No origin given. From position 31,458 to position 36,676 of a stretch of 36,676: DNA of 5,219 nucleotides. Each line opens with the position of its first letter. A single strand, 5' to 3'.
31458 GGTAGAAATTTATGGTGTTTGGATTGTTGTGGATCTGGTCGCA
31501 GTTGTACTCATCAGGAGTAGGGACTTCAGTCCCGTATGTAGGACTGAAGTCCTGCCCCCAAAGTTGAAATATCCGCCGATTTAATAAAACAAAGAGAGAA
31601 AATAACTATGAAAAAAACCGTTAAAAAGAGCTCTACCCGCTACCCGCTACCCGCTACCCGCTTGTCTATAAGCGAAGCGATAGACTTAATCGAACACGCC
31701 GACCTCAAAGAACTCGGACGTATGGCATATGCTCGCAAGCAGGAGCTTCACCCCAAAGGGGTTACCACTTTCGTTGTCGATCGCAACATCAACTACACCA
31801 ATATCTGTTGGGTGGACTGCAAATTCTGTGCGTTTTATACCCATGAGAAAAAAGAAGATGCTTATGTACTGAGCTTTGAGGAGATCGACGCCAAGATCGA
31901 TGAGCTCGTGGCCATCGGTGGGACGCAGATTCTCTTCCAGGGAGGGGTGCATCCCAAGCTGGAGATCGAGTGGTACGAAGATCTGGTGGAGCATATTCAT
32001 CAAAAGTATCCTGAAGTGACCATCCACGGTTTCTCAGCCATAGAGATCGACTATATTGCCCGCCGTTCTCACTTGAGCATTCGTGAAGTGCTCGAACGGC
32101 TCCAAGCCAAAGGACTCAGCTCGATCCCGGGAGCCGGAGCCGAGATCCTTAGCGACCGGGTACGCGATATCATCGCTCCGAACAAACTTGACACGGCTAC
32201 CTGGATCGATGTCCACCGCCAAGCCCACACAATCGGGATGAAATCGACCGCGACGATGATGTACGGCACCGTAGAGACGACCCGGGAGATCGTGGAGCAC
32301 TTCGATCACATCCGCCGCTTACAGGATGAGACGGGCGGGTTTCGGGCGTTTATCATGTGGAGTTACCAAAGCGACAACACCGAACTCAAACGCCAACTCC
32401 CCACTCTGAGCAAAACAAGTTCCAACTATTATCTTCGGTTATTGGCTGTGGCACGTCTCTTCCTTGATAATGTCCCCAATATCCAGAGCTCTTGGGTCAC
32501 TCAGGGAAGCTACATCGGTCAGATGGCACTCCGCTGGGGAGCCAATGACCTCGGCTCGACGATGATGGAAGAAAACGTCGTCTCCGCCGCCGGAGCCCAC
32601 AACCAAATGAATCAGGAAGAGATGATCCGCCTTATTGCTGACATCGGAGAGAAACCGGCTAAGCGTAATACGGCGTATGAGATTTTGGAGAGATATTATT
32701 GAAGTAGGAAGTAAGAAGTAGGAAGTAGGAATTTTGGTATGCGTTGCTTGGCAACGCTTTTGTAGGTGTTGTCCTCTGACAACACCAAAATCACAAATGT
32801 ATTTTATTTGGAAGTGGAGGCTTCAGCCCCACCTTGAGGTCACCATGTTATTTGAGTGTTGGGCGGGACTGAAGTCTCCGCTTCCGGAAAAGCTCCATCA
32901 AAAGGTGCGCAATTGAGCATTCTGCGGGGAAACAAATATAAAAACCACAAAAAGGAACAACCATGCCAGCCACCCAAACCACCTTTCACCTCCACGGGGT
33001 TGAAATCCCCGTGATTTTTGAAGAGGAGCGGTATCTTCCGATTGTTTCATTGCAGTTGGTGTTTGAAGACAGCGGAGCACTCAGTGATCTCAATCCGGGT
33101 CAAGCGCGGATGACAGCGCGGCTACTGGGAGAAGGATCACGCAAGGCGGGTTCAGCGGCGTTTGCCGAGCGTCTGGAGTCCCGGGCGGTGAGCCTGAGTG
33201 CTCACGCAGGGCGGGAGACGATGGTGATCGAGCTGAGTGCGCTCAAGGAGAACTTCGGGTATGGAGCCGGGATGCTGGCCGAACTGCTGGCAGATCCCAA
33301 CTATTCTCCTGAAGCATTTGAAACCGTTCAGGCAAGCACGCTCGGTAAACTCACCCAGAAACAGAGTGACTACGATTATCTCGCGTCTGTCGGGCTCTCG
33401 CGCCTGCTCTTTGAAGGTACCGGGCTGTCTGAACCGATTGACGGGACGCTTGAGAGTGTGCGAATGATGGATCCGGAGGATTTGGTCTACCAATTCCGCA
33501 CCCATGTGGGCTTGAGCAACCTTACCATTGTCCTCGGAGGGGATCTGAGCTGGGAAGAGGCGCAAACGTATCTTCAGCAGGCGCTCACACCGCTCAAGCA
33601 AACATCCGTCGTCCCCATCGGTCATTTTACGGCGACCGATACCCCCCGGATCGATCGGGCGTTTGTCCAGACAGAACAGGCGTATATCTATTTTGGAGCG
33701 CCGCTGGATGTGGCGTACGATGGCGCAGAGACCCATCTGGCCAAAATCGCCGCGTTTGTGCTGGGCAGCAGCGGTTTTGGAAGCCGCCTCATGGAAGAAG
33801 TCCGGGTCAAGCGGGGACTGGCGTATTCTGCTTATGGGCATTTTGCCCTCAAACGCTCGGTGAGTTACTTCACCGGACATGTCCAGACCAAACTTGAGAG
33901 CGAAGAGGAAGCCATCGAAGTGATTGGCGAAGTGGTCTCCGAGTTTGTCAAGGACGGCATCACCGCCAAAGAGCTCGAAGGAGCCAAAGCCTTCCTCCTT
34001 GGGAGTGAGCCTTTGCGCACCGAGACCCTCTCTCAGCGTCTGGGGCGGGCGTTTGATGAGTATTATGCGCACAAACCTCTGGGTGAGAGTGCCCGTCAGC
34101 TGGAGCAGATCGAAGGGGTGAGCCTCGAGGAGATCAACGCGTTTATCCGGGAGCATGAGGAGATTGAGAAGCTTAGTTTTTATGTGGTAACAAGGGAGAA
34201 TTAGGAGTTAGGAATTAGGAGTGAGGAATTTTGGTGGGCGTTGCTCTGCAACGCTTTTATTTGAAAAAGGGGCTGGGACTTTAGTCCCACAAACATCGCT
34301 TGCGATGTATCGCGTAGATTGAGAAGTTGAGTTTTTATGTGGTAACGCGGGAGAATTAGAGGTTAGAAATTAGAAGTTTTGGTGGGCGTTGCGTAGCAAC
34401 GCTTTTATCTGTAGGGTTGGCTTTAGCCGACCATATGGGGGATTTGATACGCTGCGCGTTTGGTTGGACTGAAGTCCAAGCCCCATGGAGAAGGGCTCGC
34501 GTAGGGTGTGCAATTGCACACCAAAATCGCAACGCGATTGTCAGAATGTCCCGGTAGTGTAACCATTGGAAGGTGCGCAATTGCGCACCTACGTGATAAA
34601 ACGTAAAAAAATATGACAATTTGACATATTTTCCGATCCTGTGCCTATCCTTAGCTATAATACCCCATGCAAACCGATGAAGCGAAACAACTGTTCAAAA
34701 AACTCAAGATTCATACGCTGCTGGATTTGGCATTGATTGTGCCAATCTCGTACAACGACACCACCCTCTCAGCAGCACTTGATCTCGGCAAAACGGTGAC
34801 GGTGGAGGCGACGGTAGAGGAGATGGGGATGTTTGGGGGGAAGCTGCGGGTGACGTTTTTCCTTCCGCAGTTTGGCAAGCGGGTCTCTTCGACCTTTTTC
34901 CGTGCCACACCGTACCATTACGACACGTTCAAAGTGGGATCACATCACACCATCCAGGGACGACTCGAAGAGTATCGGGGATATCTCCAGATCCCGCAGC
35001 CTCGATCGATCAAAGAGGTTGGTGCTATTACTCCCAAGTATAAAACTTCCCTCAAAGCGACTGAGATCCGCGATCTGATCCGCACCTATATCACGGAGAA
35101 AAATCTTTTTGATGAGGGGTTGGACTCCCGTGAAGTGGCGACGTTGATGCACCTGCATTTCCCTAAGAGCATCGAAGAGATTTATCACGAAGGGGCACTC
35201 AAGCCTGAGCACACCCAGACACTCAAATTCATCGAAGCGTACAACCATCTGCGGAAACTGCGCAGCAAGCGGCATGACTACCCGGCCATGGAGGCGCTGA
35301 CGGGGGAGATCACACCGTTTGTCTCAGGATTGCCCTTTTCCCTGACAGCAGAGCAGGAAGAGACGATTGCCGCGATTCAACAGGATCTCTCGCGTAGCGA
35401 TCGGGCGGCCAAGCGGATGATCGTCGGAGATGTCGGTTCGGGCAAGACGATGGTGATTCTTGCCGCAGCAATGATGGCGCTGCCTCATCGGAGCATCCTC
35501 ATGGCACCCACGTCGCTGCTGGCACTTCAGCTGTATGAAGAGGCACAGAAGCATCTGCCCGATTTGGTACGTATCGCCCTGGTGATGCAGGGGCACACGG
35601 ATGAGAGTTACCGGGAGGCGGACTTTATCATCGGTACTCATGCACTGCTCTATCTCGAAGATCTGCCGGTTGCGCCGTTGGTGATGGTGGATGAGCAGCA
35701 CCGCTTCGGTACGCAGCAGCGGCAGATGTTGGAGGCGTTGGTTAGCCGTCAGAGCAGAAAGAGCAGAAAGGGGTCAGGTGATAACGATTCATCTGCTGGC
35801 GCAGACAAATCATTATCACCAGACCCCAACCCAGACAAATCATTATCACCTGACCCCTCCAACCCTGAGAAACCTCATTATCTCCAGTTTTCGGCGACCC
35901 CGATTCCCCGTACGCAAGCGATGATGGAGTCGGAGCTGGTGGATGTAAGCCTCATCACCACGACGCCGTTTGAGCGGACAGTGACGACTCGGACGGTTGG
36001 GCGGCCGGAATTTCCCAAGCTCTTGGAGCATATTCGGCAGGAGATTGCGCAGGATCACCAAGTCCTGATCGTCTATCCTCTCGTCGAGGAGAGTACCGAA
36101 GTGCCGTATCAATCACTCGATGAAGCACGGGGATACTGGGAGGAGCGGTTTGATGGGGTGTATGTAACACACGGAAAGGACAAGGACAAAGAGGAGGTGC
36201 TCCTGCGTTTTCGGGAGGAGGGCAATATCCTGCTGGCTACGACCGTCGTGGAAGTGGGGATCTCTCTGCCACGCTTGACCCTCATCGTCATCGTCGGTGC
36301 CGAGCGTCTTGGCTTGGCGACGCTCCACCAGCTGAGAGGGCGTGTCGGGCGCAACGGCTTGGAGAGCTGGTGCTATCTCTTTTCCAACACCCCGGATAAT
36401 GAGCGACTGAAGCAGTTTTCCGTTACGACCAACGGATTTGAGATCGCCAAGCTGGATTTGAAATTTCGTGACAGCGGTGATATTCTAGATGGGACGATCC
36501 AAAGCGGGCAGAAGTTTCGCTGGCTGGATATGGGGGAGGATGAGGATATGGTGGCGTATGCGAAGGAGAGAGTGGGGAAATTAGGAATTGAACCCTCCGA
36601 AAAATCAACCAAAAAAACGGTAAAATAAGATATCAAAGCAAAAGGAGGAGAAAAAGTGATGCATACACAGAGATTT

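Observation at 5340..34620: One modular hairpin-repeat system (REP/BIME-like mosaic) fills almost every longer intergenic region of a housekeeping segment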

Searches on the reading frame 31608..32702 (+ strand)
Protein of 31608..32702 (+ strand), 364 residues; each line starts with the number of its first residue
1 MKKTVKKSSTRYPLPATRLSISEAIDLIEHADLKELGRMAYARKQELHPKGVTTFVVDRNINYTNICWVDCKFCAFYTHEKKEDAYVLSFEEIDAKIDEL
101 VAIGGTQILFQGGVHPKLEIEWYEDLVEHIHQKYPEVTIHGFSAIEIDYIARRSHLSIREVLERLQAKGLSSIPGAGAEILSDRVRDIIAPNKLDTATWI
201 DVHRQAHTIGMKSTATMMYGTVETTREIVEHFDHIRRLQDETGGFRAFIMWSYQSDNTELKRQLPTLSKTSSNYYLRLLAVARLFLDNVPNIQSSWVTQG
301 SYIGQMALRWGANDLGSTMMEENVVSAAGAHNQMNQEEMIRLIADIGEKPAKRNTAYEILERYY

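Call 19: search_protein_families(library=pfam, proteins=[window:31608-32702:+])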
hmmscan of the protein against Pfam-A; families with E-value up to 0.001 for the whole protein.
window:31608-32702:+ (364 aa): 2 families
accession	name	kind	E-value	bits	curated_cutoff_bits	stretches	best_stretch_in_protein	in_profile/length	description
PF19288.4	CofH_C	-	3.8e-35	120.9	27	1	244-360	3-119/125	CofH/MqnC C-terminal region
PF04055.27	Radical_SAM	-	2e-21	77.3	29.5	1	61-234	1-165/166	Radical SAM superfamily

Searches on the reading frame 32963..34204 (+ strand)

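Call 19: search_protein_families(library=pfam, proteins=[window:32963-34204:+])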
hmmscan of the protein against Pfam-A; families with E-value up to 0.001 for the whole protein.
window:32963-34204:+ (413 aa): 2 families
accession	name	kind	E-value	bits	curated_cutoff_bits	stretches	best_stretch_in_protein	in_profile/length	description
PF05193.26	Peptidase_M16_C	-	5.8e-19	69.1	23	1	171-343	4-179/181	Peptidase M16 inactive domain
PF00675.25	Peptidase_M16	-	2.6e-05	24.6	22.3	1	37-159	21-145/149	Insulinase (Peptidase family M16)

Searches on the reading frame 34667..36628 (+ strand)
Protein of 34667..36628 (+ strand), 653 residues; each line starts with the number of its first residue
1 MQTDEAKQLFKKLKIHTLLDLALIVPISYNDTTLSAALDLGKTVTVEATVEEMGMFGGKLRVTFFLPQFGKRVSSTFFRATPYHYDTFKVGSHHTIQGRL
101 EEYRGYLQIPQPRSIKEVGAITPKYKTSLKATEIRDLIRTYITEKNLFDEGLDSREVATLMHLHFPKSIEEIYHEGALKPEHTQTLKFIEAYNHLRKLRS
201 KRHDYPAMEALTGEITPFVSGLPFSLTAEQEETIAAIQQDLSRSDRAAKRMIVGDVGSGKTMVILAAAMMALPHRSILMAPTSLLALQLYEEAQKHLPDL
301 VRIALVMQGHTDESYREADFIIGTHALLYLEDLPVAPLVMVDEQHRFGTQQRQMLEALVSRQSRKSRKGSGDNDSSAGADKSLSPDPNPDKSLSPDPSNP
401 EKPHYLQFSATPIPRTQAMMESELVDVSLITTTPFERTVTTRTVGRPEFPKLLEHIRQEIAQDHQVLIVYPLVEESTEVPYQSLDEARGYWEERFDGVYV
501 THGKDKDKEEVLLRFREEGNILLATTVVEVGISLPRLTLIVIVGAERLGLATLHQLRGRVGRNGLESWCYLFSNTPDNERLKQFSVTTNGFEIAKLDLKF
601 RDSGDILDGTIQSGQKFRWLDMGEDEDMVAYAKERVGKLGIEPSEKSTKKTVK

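Call 88: search_protein_families(library=pfam, proteins=[window:34667-36628:+], max_evalue=0.001)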
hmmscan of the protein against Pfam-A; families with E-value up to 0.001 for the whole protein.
window:34667-36628:+ (653 aa): 5 families
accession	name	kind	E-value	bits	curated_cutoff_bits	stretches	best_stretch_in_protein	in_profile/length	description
PF00271.37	Helicase_C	-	6.9e-14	52.5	23.5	1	454-564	8-110/110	Helicase conserved C-terminal domain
PF00270.35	DEAD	-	1.4e-13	51.4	26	1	228-366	2-147/167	DEAD/DEAH box helicase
PF04851.21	ResIII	-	1.3e-08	35.4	22.5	1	225-351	3-143/164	Type III restriction enzyme, res subunit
PF19833.4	RecG_dom3_C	-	6.9e-05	23.3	26.8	1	587-637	1-52/87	ATP-dependent DNA helicase RecG, domain 3, C-terminal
PF13401.12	AAA_22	-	0.00032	21.4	27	0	251-363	9-109/130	AAA domain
